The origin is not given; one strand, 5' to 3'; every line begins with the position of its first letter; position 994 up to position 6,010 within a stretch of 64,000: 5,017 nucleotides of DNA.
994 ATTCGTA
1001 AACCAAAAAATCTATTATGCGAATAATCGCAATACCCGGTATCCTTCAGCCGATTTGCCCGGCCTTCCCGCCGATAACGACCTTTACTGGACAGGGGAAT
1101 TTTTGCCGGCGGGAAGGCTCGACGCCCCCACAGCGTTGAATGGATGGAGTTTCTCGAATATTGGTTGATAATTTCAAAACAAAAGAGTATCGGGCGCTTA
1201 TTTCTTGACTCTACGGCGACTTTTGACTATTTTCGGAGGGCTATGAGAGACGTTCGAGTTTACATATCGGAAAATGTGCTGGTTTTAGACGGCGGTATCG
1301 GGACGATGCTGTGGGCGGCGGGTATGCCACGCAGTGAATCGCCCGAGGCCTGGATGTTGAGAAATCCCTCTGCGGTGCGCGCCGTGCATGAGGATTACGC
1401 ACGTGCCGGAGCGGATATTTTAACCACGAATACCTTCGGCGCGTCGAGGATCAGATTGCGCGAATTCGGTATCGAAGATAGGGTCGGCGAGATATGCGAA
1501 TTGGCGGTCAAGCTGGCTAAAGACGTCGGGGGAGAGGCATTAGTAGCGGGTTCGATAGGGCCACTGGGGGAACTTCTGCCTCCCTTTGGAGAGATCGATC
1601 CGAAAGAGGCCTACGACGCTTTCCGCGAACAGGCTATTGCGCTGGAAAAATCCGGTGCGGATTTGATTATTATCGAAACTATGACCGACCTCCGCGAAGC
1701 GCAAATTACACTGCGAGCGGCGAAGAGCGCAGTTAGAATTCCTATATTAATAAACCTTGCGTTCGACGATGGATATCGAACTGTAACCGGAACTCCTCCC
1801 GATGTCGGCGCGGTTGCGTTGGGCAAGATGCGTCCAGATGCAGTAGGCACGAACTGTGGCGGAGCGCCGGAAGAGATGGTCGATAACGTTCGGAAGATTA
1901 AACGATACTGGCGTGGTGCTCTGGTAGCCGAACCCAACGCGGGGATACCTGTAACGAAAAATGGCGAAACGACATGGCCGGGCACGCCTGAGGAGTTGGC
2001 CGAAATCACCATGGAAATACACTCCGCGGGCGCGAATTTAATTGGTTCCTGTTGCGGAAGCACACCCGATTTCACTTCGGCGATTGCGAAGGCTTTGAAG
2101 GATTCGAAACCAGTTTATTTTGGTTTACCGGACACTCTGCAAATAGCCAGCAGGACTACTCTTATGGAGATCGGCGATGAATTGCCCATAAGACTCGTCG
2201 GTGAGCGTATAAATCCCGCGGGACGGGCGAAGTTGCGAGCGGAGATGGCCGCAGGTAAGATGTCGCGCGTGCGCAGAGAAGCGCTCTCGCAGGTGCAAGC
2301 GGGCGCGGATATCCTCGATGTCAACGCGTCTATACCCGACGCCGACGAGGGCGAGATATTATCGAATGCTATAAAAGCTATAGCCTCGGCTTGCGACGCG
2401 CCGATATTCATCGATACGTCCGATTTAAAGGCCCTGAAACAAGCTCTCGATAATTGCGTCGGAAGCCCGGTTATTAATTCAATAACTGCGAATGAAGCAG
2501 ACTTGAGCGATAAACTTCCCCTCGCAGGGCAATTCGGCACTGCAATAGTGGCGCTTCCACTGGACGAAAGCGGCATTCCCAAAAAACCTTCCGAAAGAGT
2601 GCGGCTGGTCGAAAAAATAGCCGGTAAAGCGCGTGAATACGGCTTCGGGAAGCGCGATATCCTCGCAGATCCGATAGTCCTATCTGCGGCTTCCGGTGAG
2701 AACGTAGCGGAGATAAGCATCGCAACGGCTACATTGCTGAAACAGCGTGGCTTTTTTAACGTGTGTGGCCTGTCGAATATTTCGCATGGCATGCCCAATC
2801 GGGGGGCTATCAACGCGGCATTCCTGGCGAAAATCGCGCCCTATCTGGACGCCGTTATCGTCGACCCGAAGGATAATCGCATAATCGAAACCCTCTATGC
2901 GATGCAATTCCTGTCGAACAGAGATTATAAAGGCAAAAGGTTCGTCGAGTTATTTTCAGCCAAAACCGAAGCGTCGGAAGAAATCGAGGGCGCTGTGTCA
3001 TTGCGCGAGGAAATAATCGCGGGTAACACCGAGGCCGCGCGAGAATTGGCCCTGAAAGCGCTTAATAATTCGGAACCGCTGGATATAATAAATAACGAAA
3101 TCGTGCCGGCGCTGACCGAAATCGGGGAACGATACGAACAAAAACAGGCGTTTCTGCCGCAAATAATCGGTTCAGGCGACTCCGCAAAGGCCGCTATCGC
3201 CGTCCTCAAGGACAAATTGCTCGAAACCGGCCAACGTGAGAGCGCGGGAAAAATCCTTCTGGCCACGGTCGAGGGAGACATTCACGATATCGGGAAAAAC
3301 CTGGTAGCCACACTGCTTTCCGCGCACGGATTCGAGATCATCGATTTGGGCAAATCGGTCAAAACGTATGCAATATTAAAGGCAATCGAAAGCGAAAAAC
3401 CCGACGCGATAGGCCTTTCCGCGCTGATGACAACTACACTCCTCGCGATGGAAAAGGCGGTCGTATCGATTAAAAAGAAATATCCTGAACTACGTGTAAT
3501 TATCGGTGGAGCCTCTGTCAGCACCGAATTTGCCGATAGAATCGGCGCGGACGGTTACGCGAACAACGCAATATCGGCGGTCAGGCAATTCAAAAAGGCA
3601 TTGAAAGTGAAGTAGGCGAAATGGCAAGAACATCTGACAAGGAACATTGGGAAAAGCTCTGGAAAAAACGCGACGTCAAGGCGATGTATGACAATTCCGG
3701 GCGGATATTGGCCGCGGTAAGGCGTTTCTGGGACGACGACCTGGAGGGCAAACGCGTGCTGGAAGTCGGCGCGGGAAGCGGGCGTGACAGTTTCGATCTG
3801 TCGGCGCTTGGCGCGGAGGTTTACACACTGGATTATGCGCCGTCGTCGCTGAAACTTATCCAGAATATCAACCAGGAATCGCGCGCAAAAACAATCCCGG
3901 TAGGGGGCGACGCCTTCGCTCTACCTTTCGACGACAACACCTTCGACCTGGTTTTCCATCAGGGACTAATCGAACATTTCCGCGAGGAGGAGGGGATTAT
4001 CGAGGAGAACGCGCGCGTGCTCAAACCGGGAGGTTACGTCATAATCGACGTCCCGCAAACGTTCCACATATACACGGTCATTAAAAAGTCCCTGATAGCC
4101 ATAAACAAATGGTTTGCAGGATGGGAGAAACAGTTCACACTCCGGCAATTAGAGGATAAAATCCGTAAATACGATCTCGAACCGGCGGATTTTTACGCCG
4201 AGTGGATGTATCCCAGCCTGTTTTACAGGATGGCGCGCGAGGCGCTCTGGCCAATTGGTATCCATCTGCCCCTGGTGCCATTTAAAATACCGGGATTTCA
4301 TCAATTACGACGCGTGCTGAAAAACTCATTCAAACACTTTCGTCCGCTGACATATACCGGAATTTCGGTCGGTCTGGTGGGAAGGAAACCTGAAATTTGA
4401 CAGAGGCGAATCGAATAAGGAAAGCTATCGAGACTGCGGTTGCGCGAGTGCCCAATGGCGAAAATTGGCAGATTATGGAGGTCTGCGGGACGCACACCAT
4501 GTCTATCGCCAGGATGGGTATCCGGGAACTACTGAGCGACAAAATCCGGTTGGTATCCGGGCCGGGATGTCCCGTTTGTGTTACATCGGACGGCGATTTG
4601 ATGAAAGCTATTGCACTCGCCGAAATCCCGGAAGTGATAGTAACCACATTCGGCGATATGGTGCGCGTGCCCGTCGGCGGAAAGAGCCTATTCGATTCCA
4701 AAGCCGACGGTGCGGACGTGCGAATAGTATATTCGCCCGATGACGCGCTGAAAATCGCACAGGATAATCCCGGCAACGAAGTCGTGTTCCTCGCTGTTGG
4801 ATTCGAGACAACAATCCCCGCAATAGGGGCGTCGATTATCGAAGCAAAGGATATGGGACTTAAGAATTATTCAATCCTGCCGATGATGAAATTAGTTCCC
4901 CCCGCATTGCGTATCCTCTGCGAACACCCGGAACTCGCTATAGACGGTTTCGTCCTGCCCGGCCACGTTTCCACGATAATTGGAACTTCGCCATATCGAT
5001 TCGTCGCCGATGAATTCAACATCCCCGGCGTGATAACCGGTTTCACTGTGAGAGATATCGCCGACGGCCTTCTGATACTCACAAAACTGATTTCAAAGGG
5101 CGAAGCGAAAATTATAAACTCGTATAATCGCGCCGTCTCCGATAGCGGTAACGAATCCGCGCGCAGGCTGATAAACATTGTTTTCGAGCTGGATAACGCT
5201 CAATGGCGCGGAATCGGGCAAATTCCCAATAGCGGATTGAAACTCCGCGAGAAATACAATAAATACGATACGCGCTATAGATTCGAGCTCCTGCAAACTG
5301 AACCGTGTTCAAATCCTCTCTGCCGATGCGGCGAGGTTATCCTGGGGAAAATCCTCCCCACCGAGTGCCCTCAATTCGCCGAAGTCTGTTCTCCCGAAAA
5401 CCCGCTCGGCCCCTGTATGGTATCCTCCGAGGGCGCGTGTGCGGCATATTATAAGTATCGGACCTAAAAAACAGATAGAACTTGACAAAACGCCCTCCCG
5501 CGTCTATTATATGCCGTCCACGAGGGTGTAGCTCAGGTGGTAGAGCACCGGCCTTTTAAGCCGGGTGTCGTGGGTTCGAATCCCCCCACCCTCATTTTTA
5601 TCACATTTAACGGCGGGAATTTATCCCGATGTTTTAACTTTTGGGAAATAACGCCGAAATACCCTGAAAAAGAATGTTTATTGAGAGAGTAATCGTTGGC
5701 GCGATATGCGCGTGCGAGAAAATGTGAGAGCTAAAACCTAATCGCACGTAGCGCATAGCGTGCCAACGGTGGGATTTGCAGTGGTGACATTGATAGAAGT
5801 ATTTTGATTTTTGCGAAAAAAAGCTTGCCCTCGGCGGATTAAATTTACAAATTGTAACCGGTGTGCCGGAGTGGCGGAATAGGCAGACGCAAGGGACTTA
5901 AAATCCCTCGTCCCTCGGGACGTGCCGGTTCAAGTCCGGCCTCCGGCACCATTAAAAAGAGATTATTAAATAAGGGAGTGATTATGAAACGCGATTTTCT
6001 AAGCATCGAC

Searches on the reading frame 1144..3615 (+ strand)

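Call 85: search_protein_families(library=pfam, proteins=[window:1144-3615:+], max_evalue=0.00001)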
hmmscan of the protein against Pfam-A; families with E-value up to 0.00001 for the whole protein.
window:1144-3615:+ (823 aa): 4 families
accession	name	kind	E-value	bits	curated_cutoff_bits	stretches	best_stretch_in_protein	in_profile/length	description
PF02574.22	S-methyl_trans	-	8.9e-69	232.9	22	1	46-318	1-283/283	Homocysteine S-methyltransferase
PF02310.24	B12-binding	-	8.1e-27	93.9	32.1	1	702-813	1-120/121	B12 binding domain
PF00809.28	Pterin_bind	-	8.2e-17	62.1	25.5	1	354-562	2-231/244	Pterin binding enzyme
PF02607.22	B12-binding_2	-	2.8e-15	56.7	23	1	620-689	5-74/74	B12 binding domain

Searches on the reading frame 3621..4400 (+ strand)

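Call 21: search_protein_families(library=pfam, proteins=[window:3621-4400:+])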
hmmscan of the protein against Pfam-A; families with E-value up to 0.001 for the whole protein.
window:3621-4400:+ (259 aa): 8 families
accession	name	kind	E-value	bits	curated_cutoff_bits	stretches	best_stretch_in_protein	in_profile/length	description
PF08241.18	Methyltransf_11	-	5e-20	72.4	21.2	1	47-142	1-95/95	Methyltransferase domain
PF13649.12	Methyltransf_25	-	3.9e-17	63.2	27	1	46-138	1-97/97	Methyltransferase domain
PF13847.12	Methyltransf_31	-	8.1e-16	58.5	27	1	42-146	3-113/145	Methyltransferase domain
PF13489.12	Methyltransf_23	-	3.1e-11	43.7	27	1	27-168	7-132/164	Methyltransferase domain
PF08242.18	Methyltransf_12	-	3.5e-11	44.1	30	1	47-139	1-97/98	Methyltransferase domain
PF01209.24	Ubie_methyltran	-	2e-08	34.4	20.1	1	39-142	44-151/233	ubiE/COQ5 methyltransferase family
PF03848.20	TehB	-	8.1e-06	25.8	20.4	1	44-142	32-132/193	Tellurite resistance protein TehB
PF08003.17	Methyltransf_9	-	0.00016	21.2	23.8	1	40-143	113-218/315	Protein of unknown function (DUF1698)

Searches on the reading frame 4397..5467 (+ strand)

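Call 21: search_protein_families(library=pfam, proteins=[window:4397-5467:+])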
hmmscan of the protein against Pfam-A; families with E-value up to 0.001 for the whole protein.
window:4397-5467:+ (356 aa): 1 family
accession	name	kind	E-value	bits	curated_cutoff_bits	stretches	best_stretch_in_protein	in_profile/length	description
PF01924.21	HypD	-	5.3e-143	476.8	25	1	7-355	6-351/351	Hydrogenase formation hypA family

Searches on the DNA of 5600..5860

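Call 59: search_rna_families(source=window, start=5600, end=5860, threshold=evalue, max_evalue=10)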
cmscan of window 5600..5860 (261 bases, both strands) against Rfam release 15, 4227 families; matches with E-value up to 10: 3.
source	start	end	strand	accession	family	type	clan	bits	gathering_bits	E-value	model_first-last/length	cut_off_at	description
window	5775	5817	+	RF00331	snoZ169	Gene; snRNA; snoRNA; CD-box;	-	17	55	2.4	1-69/69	no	Small nucleolar RNA Z169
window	5774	5839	+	RF00054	SNORD25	Gene; snRNA; snoRNA; CD-box;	CL00049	14.6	39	2.1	1-87/87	no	Small nucleolar RNA SNORD25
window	5791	5829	+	RF02994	IMPDH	Gene; sRNA;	-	13.4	95.4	3.3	1-108/108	no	IMPDH RNA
